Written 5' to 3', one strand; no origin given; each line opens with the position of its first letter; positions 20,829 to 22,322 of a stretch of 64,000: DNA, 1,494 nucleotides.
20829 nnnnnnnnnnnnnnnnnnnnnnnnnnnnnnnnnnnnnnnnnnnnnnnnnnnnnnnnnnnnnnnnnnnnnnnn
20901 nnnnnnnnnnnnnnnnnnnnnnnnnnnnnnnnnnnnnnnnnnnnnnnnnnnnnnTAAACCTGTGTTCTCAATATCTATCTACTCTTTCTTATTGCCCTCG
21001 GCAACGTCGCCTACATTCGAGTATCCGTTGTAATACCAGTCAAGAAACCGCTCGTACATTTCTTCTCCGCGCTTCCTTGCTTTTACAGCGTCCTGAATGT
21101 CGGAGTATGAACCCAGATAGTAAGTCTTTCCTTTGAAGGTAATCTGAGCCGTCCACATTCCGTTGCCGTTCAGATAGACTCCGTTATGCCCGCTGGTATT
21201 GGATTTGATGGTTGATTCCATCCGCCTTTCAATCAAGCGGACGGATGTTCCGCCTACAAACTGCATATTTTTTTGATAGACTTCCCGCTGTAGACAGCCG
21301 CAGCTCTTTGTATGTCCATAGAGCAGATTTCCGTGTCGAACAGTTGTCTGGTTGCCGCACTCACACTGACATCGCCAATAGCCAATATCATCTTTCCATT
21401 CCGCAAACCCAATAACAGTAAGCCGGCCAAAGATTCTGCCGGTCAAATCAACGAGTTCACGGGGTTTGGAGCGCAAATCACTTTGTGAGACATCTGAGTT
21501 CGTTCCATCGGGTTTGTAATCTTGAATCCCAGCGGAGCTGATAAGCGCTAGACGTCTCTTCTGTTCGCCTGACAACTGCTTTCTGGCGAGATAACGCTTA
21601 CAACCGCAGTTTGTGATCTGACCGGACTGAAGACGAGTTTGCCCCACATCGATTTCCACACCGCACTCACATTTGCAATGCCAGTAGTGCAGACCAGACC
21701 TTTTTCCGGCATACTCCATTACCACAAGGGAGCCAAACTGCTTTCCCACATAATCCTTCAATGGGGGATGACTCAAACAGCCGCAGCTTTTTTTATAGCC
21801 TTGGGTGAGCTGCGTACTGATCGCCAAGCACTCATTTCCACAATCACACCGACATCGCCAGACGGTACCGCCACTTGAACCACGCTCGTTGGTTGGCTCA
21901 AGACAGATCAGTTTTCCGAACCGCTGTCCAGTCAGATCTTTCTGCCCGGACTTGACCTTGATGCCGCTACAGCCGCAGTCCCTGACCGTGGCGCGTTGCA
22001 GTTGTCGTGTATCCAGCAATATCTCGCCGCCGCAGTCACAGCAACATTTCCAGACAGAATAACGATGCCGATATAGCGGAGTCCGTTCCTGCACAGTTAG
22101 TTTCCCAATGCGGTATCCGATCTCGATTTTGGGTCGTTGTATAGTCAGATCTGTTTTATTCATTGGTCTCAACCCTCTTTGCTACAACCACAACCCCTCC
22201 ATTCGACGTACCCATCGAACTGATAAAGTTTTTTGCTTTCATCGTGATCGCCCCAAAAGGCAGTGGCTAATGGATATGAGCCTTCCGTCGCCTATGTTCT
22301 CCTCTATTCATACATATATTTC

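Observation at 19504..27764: Possible integrated module: inverton, Cys/His-repeat adhesin, and two AP2/Zn-ribbon DNA-binding proteins on one strand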

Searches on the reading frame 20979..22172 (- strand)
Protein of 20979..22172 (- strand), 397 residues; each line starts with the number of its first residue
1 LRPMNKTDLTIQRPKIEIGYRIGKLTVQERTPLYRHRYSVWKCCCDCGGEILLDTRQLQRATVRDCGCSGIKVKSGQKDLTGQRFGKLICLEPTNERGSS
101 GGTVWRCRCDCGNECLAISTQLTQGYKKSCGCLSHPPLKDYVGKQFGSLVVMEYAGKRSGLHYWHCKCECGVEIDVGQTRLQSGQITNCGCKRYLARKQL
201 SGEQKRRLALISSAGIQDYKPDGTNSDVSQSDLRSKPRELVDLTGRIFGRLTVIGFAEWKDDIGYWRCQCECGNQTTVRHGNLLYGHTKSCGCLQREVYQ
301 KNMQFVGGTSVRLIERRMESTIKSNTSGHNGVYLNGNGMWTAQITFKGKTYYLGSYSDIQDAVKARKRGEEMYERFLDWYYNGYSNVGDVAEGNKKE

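Call 4: search_protein_families(library=pfam, proteins=[window:20979-22172:-], max_evalue=0.01)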
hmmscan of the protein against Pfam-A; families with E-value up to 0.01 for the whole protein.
window:20979-22172:- (397 aa): 0 families

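Call 6: search_protein_families(library=pfam, proteins=[window:20979-22172:-], max_evalue=10)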
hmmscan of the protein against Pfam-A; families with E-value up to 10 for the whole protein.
window:20979-22172:- (397 aa): 1 family
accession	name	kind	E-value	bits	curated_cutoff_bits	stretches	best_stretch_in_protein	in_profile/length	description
PF08882.16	Acetone_carb_G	-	7.8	7.2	21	0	162-174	23-35/113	Acetone carboxylase gamma subunit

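Call 7: search_protein_families(library=ncbifam, proteins=[window:20979-22172:-], max_evalue=1)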
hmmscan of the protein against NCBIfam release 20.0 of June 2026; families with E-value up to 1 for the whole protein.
window:20979-22172:- (397 aa): 0 families

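Call 8: search_protein_families(library=phrogs, proteins=[window:20979-22172:-], max_evalue=0.1)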
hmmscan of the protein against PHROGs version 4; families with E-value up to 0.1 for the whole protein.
window:20979-22172:- (397 aa): 10 families
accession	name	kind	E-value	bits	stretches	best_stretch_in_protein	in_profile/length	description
phrog_374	-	DNA, RNA and nucleotide metabolism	8e-71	240.6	5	233-304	187-260/617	HNH endonuclease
phrog_13470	-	DNA, RNA and nucleotide metabolism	1.5e-14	55.4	1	238-373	7-142/152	HNH endonuclease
phrog_99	-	DNA, RNA and nucleotide metabolism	2.8e-14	54.6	1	322-371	208-257/383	HNH endonuclease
phrog_22195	-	unknown function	9.3e-13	49.2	3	243-319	10-81/148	-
phrog_18493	-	unknown function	1e-12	49.3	2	237-283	54-98/136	-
phrog_4578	-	DNA, RNA and nucleotide metabolism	6e-10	40.1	1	320-373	60-114/130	HNH endonuclease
phrog_27240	-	unknown function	4.2e-07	31.4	2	244-301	8-63/132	-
phrog_3593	-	DNA, RNA and nucleotide metabolism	1.2e-05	26.1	1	316-365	138-188/210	HNH endonuclease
phrog_953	-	DNA, RNA and nucleotide metabolism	6.9e-05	23.3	1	324-367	310-355/420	HNH endonuclease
phrog_24751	-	DNA, RNA and nucleotide metabolism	0.099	13.9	0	325-374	8-57/65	HNH endonuclease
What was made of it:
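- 20979..22163 (-): AP2/Zn-ribbon protein, long paralogue (394 aa; 4 Zn-ribbon units plus AP2). phrog_374 E 8e-71 (call 8).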

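Call 59: search_protein_families(library=padloc, proteins=[window:20979-22163:-], max_evalue=0.01)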
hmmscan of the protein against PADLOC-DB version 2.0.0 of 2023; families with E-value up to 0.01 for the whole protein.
window:20979-22163:- (394 aa): 0 families
